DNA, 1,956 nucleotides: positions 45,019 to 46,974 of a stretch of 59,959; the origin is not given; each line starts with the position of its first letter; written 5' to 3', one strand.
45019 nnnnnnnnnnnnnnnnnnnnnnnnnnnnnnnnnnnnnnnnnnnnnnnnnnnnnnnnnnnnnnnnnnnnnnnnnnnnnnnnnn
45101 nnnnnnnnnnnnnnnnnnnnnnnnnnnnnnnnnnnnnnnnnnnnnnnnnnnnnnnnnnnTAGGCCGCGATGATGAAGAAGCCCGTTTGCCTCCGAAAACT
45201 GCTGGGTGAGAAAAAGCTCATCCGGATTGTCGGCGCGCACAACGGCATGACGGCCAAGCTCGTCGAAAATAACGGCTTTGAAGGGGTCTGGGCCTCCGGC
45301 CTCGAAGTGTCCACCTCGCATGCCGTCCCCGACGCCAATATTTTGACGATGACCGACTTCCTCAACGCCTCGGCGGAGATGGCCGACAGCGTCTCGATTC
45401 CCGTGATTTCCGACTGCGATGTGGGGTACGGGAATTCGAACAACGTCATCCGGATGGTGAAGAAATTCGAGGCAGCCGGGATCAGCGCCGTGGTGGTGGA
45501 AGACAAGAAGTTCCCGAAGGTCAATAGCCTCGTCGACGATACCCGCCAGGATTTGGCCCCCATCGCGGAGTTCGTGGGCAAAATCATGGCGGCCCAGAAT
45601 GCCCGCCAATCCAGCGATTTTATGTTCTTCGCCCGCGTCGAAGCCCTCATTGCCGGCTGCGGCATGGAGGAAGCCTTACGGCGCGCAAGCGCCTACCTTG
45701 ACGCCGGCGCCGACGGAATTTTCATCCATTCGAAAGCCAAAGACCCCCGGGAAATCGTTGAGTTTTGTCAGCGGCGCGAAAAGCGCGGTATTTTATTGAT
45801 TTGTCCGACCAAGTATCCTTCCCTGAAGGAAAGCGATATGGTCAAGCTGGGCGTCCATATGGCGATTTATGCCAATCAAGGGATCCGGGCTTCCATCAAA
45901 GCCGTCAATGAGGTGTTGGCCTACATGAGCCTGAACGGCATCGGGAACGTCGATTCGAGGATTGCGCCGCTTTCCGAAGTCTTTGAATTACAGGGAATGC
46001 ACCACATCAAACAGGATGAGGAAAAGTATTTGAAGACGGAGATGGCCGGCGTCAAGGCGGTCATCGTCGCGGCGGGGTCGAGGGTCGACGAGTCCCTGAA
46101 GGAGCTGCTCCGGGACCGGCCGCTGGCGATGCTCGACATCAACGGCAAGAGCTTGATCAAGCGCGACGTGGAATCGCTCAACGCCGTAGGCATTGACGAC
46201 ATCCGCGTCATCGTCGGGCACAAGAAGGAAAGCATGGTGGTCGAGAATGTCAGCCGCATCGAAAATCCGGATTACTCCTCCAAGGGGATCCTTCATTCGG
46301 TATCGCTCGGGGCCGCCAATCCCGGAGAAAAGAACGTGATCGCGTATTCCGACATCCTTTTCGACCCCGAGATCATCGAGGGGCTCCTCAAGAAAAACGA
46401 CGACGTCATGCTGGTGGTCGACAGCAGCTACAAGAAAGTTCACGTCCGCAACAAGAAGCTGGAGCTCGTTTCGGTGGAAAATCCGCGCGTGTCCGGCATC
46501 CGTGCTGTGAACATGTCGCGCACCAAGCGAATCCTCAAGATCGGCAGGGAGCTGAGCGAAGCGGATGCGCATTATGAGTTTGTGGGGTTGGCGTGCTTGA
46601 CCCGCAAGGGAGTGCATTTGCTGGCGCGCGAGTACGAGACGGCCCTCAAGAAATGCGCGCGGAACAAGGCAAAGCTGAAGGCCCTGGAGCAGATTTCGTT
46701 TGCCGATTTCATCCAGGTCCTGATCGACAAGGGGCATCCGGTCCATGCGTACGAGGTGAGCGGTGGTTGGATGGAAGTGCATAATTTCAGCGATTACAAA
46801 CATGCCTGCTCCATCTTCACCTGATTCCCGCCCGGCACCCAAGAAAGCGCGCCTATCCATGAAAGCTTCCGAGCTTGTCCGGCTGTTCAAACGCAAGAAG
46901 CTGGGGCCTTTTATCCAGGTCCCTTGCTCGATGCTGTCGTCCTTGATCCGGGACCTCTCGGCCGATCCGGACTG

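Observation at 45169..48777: PEP mutase-nucleotidyltransferase fusion, Ppd and a second NTase, with no enzyme to process phosphonoacetaldehyde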

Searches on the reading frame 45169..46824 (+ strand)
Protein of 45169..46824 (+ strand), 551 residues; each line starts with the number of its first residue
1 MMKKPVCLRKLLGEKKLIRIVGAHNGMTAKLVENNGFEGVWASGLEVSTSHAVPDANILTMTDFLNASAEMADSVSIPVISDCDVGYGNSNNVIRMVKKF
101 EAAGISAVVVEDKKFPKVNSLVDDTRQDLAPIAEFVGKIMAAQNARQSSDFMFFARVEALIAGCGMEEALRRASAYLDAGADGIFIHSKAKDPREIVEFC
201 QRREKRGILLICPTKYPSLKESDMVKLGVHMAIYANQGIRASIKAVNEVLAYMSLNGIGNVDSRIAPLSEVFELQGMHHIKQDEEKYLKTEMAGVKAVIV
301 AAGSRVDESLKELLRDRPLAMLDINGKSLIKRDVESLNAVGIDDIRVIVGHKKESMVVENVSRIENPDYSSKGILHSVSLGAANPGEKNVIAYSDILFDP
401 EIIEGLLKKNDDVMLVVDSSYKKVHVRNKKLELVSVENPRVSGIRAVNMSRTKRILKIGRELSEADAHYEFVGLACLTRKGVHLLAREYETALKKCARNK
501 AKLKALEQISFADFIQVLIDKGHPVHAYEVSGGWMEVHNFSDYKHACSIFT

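Call 4: search_protein_families(library=pfam, proteins=[window:45169-46824:+], max_evalue=0.01)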
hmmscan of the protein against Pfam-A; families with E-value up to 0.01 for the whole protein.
window:45169-46824:+ (551 aa): 4 families
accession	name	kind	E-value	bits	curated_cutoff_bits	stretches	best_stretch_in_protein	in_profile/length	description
PF13714.12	PEP_mutase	-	9.4e-52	176.4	31.5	1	8-250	1-236/240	Phosphoenolpyruvate phosphomutase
PF12804.13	NTP_transf_3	-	2e-08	35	27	1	320-416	17-121/160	MobA-like NTP transferase domain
PF00483.29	NTP_transferase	-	0.006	16.6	21.2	0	296-384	1-88/245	Nucleotidyl transferase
PF00463.27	ICL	-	0.0073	15.3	26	0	77-159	150-233/526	Isocitrate lyase family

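Call 5: search_protein_families(library=ncbifam, proteins=[window:45169-46824:+], max_evalue=0.001)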
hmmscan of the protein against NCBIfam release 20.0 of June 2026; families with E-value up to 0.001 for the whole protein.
window:45169-46824:+ (551 aa): 14 families
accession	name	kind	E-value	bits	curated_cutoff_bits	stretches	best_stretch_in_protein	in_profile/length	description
TIGR02320.1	PEP_mutase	equivalog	5.7e-89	297.9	319.55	1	8-277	1-282/284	phosphoenolpyruvate mutase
TIGR02321.1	Pphn_pyruv_hyd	equivalog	3.6e-84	282.3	374.4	1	2-289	1-290/290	phosphonopyruvate hydrolase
TIGR02317.1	prpB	equivalog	7.5e-47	159.9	354.4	1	7-279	4-274/285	methylisocitrate lyase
NF008455.0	PRK11320.1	equivalog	4.2e-35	121.4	353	1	8-259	11-260/295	methylisocitrate lyase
TIGR02319.1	CPEP_Pphonmut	equivalog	5.9e-27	94.7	420.05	1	5-250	5-248/294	carboxyvinyl-carboxyphosphonate phosphorylmutase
TIGR03992.1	Arch_glmU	subfamily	6.9e-12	44.9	292.1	1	296-445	2-139/393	bifunctional sugar-1-phosphate nucleotidylyltransferase/acetyltransferase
TIGR01208.1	rmlA_long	equivalog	1.2e-09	37.5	320.25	1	296-543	1-227/353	glucose-1-phosphate thymidylyltransferase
NF041313.1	UDPGP_AglF_Halo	equivalog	1.9e-09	37.3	400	1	296-357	2-61/234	UTP--glucose-1-phosphate uridylyltransferase AglF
NF045665.1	NTPtran_DVU1551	equivalog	5.8e-08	32.1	315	1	296-384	2-86/359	DVU_1551 family NTP transferase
NF041173.1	Sug_nt_acttase_Thmprot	equivalog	1.9e-06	27.1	600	1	296-420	2-130/405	bifunctional sugar-1-phosphate nucleotidylyltransferase/acetyltransferase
NF041135.1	IPPtranDIPPsyn_Thcocales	equivalog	4.1e-06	26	580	1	296-444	2-145/419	bifunctional L-myo-inositol-1-phosphate cytidylyltransferase/CDP-L-myo-inositol myo-inositolphosphotransferase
TIGR03310.1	matur_MocA_YgfJ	equivalog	2.1e-05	24.6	186.45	1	321-412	19-120/188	molybdenum cofactor cytidylyltransferase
NF011645.0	PRK15063.1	equivalog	0.00023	20.2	562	0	71-146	142-216/430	isocitrate lyase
NF045761.1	NAMPUrTaseMurU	equivalog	0.00053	19.9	250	0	296-347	2-51/226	N-acetylmuramate alpha-1-phosphate uridylyltransferase MurU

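Call 13: find_homologous_proteins(query=window:45169-46824:+, max_evalue=1e-10)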
Query window:45169-46824:+ (551 aa): 1814 proteins with E <= 1e-10 among 8000 candidates; the best 120 are listed.
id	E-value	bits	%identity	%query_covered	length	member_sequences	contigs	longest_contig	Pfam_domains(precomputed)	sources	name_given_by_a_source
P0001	0.0e+0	1066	86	98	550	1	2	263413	PF13714.13,PF12804.14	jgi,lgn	jgi:phosphoenolpyruvate phosphomutase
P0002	5.2e-289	977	79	100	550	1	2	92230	PF13714.13,PF12804.14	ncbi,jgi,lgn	jgi:phosphoenolpyruvate phosphomutase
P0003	2.3e-287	972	78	100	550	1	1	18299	PF13714.13,PF12804.14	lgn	-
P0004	9.8e-286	966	79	100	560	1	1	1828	PF13714.13,PF12804.14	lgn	-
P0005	1.4e-232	791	63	100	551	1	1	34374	PF13714.13,PF12804.14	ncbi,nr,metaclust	ncbi:MAG: hypothetical protein A2Z72_05375 [Omnitrophica bacterium RBG_13_46_9]|nr:MAG: hypothetical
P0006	4.0e-228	776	63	97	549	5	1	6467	PF13714.13,PF12804.14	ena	-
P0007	8.8e-226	769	62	100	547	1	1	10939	PF13714.13,PF00463.28,PF12804.14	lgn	-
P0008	4.7e-225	766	62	99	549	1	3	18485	PF13714.13,PF00463.28,PF12804.14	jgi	-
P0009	4.5e-224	763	62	100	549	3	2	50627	PF13714.13,PF12804.14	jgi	jgi:phosphoenolpyruvate phosphomutase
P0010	1.1e-222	758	61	100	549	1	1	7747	PF13714.13,PF12804.14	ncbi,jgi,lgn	-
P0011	1.3e-219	748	61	100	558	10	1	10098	PF13714.13,PF12804.14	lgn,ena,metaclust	metaclust:\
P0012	1.0e-214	732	60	100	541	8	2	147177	PF13714.13,PF12804.14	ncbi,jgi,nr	ncbi:MAG: isocitrate lyase/phosphoenolpyruvate mutase family protein [Phycisphaerae bacterium]|jgi:p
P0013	1.1e-214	732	59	99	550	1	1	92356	PF13714.13,PF12804.14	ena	-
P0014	1.4e-211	722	58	100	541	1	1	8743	PF13714.13,PF00463.28,PF12804.14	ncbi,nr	ncbi:MAG: NTP transferase domain-containing protein [bacterium]|nr:NTP transferase domain-containing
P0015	1.5e-209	715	59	100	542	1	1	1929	PF13714.13,PF00463.28,PF12804.14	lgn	-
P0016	9.7e-203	693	56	100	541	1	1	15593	PF13714.13,PF12804.14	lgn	-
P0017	3.3e-201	688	57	99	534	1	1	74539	PF13714.13,PF12804.14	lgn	-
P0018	2.7e-200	685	57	100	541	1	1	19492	PF13714.13,PF12804.14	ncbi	-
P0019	1.2e-199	682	56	100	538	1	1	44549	PF13714.13,PF12804.14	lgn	-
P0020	1.6e-199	682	57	100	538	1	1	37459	PF13714.13,PF12804.14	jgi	-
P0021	2.4e-199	681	59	100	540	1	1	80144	PF13714.13,PF12804.14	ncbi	-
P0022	1.4e-197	676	56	100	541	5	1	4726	PF13714.13,PF00463.28,PF12804.14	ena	-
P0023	9.8e-197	673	56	100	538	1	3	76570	PF13714.13,PF12804.14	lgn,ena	-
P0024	4.6e-193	661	55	100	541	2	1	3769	PF13714.13,PF12804.14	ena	-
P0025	2.6e-191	655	54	100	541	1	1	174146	PF13714.13,PF12804.14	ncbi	ncbi:MAG: isocitrate lyase/phosphoenolpyruvate mutase family protein [Candidatus Omnitrophota bacter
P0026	4.3e-191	654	56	100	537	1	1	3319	PF13714.13,PF12804.14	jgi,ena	-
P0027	7.6e-191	653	56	99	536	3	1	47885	PF13714.13,PF12804.14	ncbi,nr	ncbi:MAG: phosphoenolpyruvate mutase [Deltaproteobacteria bacterium]|nr:phosphoenolpyruvate mutase [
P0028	1.1e-190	653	55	100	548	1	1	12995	PF13714.13,PF12804.14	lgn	-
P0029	5.8e-190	650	54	99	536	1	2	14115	PF13714.13,PF12804.14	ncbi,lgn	-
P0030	1.4e-189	649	54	99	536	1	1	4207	PF13714.13,PF12804.14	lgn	-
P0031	2.7e-189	648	54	100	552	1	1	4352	PF13714.13,PF12804.14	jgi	jgi:phosphoenolpyruvate phosphomutase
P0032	7.4e-189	647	57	99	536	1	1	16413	PF13714.13,PF00463.28,PF12804.14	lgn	-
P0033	1.4e-188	646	54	99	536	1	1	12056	PF13714.13,PF00463.28,PF12804.14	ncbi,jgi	-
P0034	4.0e-188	644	54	100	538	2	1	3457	PF13714.13,PF12804.14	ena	-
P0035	1.7e-187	642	54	100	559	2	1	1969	PF13714.13,PF12804.14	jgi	-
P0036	1.9e-187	642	54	100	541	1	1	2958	PF13714.13,PF00463.28,PF12804.14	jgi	jgi:phosphoenolpyruvate phosphomutase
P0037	9.6e-186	637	55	97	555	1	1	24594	PF13714.13,PF12804.14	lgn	-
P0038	8.4e-185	633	52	100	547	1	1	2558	PF13714.13,PF12804.14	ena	-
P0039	8.4e-184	630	54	99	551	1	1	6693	PF13714.13,PF12804.14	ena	-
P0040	1.3e-183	629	54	100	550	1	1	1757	PF13714.13,PF12804.14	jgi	-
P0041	1.9e-183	629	54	98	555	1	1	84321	PF13714.13,PF00463.28,PF12804.14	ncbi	-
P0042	3.7e-183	628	53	100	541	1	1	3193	PF13714.13,PF12804.14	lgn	-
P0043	5.0e-183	628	54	100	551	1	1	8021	PF13714.13,PF12804.14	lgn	-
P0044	6.3e-183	627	61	83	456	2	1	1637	PF13714.13,PF12804.14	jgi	-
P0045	5.4e-182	624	55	100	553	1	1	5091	PF13714.13,PF00463.28,PF12804.14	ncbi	-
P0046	1.2e-181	623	53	100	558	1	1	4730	PF13714.13,PF00463.28,PF12804.14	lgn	-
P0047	1.5e-181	623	53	100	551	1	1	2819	PF13714.13,PF12804.14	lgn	-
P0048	4.3e-180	618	53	100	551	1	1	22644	PF13714.13,PF12804.14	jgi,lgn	jgi:phosphoenolpyruvate phosphomutase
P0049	2.6e-179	615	52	99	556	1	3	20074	PF13714.13,PF12804.14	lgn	-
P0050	2.7e-179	615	54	100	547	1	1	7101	PF13714.13,PF12804.14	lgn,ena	-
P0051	2.8e-179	615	52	100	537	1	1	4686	PF13714.13,PF00463.28,PF12804.14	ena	-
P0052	4.4e-179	615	52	100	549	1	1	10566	PF13714.13,PF12804.14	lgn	-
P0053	4.5e-179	615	52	100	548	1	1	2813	PF13714.13,PF12804.14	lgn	-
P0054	1.4e-178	613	53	100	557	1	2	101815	PF13714.13,PF00463.28,PF12804.14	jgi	jgi:phosphoenolpyruvate phosphomutase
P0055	1.6e-178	613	52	100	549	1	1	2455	PF13714.13,PF12804.14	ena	-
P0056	3.2e-178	612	53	98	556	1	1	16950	PF13714.13,PF12804.14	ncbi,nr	ncbi:MAG: isocitrate lyase/phosphoenolpyruvate mutase family protein [Candidatus Omnitrophica bacter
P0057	3.4e-178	612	53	100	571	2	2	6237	PF13714.13,PF00463.28,PF12804.14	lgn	-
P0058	4.6e-178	611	52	100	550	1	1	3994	PF13714.13,PF12804.14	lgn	-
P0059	7.4e-178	611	51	100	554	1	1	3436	PF13714.13,PF12804.14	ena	-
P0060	1.2e-177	610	53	100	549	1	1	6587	PF13714.13,PF12804.14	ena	-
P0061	1.7e-177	609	52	100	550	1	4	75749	PF13714.13,PF12804.14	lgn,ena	-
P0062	2.5e-177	609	53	100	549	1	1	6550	PF13714.13,PF00463.28,PF12804.14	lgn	-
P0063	3.3e-177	608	52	99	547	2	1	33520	PF13714.13,PF12804.14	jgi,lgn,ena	-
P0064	3.5e-177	608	51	99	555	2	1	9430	PF13714.13,PF00463.28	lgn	-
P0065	4.3e-177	608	52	100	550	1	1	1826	PF13714.13,PF12804.14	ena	-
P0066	8.3e-177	607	52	100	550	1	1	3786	PF13714.13,PF12804.14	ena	-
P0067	1.0e-176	607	52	100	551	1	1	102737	PF13714.13,PF00463.28,PF12804.14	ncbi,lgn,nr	ncbi:MAG: phosphoenolpyruvate mutase [Nanoarchaeota archaeon]|nr:phosphoenolpyruvate mutase [Nanoarc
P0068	1.8e-176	606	52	100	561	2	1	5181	PF13714.13,PF12804.14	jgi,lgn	jgi:phosphoenolpyruvate phosphomutase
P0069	8.6e-176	604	52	100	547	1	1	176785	PF13714.13,PF12804.14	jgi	-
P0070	1.1e-175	603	52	100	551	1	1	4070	PF13714.13,PF12804.14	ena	-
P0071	1.9e-175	603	52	100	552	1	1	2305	PF13714.13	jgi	jgi:phosphoenolpyruvate phosphomutase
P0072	2.3e-175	602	52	100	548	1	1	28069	PF13714.13,PF12804.14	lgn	-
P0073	7.0e-175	601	52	100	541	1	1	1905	PF13714.13,PF12804.14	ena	-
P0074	8.4e-175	600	52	100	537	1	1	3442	PF13714.13,PF12804.14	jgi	-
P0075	2.0e-174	599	52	100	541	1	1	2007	PF13714.13,PF12804.14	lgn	-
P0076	3.1e-174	599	51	100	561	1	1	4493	PF13714.13,PF00463.28,PF12804.14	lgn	-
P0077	7.2e-174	597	51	100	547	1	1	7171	PF13714.13,PF12804.14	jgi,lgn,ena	-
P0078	5.1e-173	595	51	100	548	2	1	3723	PF13714.13,PF00463.28,PF12804.14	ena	-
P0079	6.4e-173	594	51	100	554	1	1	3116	PF13714.13,PF12804.14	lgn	-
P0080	8.2e-173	594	52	100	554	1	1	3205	PF13714.13,PF00463.28,PF12804.14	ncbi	-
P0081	1.6e-172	593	51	100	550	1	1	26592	PF13714.13,PF00463.28,PF12804.14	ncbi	-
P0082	4.3e-172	591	52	100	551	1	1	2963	PF13714.13,PF00463.28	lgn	-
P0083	5.7e-172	591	50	99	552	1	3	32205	PF13714.13,PF12804.14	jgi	-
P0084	5.7e-172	591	52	100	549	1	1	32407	PF13714.13,PF00463.28,PF12804.14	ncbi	-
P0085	7.7e-172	591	52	99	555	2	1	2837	PF13714.13,PF12804.14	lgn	-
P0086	2.3e-171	589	52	99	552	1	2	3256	PF13714.13,PF00463.28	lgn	-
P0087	2.7e-171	589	52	98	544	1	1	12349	PF13714.13,PF00463.28,PF12804.14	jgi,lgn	jgi:phosphoenolpyruvate phosphomutase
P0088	3.4e-171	589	51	99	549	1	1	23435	PF13714.13,PF12804.14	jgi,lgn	jgi:phosphoenolpyruvate phosphomutase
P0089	3.6e-171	588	51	99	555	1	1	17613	PF13714.13,PF00463.28,PF12804.14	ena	-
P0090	3.8e-171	588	52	98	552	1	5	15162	PF13714.13,PF00463.28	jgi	-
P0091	4.0e-171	588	50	99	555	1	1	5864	PF13714.13,PF00463.28,PF12804.14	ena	-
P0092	5.3e-171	588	52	99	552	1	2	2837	PF13714.13,PF00463.28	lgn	-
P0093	8.4e-171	587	52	98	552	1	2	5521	PF13714.13,PF00463.28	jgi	-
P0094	8.5e-171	587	52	99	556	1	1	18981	PF13714.13,PF12804.14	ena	-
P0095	1.5e-170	586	50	99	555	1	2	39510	PF13714.13,PF12804.14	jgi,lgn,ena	-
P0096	1.7e-170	586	51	96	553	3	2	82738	PF13714.13,PF00463.28,PF12804.14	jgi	-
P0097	2.2e-170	586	53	100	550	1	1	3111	PF13714.13,PF12804.14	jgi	-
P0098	4.8e-170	585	52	99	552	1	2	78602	PF13714.13,PF00463.28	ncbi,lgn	-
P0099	5.9e-170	584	51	100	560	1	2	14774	PF13714.13,PF12804.14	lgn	-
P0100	6.3e-170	584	50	100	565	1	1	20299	PF13714.13,PF12804.14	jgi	-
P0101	7.2e-170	584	52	99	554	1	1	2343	PF13714.13,PF00463.28,PF12804.14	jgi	jgi:phosphoenolpyruvate phosphomutase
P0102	1.7e-169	583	52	99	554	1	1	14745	PF13714.13,PF00463.28,PF12804.14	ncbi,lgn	-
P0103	1.9e-169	583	50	100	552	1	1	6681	PF13714.13,PF00463.28,PF12804.14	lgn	-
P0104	2.0e-169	583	52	100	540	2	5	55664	PF13714.13,PF00463.28,PF12804.14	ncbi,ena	-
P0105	3.2e-169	582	50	99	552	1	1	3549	PF13714.13,PF00463.28,PF12804.14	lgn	-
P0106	3.5e-169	582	52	99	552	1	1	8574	PF13714.13,PF00463.28,PF12804.14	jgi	-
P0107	4.0e-169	582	51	99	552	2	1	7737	PF13714.13,PF00463.28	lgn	-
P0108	4.5e-169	582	52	99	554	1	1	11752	PF13714.13,PF00463.28,PF12804.14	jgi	-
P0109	5.1e-169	581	52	99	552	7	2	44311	PF13714.13,PF00463.28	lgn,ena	-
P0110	5.5e-169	581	50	99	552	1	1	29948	PF13714.13,PF00463.28,PF12804.14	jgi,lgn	jgi:phosphoenolpyruvate phosphomutase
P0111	7.3e-169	581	51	99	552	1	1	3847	PF13714.13,PF00463.28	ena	-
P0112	1.1e-168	580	51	99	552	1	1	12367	PF13714.13,PF00463.28,PF12804.14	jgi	-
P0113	2.0e-168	579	50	99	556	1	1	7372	PF13714.13,PF12804.14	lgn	-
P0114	2.0e-168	579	52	97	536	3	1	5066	PF13714.13,PF00463.28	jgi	-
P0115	3.2e-168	579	52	99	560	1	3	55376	PF13714.13,PF12804.14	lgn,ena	-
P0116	3.3e-168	579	52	98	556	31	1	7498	PF13714.13,PF00463.28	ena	-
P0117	3.4e-168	579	52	99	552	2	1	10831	PF13714.13,PF00463.28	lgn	-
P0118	4.0e-168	578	51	97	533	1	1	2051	PF13714.13,PF12804.14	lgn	-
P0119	5.5e-168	578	52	99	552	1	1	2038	PF13714.13,PF00463.28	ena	-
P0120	7.8e-168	577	49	100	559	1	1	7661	PF13714.13,PF12804.14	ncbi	-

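Call 19: find_encoding_contigs(protein=P0001, flank=10000, max_places=2)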
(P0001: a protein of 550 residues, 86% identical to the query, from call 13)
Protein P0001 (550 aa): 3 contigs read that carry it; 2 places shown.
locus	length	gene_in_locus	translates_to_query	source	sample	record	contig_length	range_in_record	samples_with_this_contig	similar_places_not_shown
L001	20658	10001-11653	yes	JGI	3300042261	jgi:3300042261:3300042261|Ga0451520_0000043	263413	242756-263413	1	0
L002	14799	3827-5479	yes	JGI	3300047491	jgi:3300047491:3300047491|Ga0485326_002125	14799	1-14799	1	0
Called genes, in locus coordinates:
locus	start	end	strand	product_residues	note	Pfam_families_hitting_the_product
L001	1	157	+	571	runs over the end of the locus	PF13231:PMT_2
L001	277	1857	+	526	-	PF02310:B12-binding, PF04055:Radical_SAM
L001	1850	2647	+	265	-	PF00535:Glycos_transf_2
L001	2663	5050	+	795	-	PF09586:YfhO (faint)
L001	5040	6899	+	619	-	PF02366:PMT (weak)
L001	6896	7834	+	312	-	PF13489:Methyltransf_23, PF13847:Methyltransf_31, PF08241:Methyltransf_11, PF08242:Methyltransf_12, PF13649:Methyltransf_25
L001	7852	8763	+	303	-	PF00892:EamA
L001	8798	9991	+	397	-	PF04055:Radical_SAM, PF13353:Fer4_12 (weak), PF13186:SPASM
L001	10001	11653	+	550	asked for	PF13714:PEP_mutase, PF12804:NTP_transf_3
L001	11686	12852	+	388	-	PF02776:TPP_enzyme_N, PF02775:TPP_enzyme_C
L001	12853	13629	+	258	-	PF00483:NTP_transferase, PF12804:NTP_transf_3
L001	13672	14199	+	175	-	PF00293:NUDIX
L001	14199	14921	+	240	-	PF02224:Cytidylate_kin, PF13189:Cytidylate_kin2 (weak), PF13238:AAA_18 (faint)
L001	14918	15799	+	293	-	-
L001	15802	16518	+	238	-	PF13489:Methyltransf_23 (weak), PF07021:MetW (weak), PF13847:Methyltransf_31 (faint), PF08241:Methyltransf_11, PF08242:Methyltransf_12, PF13649:Methyltransf_25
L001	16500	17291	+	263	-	PF00535:Glycos_transf_2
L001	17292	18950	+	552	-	PF13231:PMT_2 (weak)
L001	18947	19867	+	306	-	PF01209:Ubie_methyltran (faint), PF13489:Methyltransf_23, PF07021:MetW (weak), PF08241:Methyltransf_11, PF08242:Methyltransf_12, PF13649:Methyltransf_25, PF13847:Methyltransf_31 (faint)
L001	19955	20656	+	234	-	?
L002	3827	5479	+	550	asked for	PF13714:PEP_mutase, PF12804:NTP_transf_3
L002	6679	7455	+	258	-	PF00483:NTP_transferase, PF12804:NTP_transf_3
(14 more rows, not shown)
